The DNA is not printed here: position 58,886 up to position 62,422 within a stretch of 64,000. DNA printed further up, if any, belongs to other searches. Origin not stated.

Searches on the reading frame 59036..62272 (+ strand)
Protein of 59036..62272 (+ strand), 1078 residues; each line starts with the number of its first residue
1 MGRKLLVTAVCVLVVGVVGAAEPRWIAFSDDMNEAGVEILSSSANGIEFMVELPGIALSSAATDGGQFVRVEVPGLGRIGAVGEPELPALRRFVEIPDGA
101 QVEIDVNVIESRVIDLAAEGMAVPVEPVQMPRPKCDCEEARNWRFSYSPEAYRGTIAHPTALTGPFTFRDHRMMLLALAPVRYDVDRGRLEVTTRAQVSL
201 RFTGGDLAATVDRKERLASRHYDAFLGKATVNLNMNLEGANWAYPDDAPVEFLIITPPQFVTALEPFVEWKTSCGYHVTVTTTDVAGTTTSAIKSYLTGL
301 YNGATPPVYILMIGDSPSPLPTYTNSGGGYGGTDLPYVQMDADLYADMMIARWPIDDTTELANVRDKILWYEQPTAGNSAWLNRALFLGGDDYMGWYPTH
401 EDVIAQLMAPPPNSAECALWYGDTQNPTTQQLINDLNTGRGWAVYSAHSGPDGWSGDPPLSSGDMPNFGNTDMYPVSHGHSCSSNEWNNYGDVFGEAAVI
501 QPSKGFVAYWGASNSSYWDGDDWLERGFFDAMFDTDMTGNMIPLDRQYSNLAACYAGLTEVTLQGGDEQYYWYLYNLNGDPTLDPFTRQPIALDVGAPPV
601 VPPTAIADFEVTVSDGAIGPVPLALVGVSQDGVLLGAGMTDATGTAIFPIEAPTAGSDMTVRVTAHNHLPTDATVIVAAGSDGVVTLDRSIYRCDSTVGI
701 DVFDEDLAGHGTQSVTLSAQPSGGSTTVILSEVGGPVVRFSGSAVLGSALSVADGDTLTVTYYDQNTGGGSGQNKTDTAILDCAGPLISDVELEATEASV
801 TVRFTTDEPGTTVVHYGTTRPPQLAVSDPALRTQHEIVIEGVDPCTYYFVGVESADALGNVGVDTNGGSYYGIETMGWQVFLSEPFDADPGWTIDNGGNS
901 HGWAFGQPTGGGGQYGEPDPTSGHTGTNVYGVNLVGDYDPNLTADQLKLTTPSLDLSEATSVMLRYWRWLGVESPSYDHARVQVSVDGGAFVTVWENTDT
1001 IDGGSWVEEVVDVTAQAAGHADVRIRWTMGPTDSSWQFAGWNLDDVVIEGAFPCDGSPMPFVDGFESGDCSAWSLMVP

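Call 66: search_protein_families(library=pfam, proteins=[window:59036-62272:+], max_evalue=0.00001)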
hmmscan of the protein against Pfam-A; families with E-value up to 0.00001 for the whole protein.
window:59036-62272:+ (1078 aa): 2 families
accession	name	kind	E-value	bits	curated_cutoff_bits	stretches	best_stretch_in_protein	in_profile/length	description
PF01364.23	Peptidase_C25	-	7.1e-55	187.2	23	1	252-584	1-373/374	Peptidase family C25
PF08126.16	Propeptide_C25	-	3.2e-10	39.9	22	1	37-204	11-174/205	Propeptide_C25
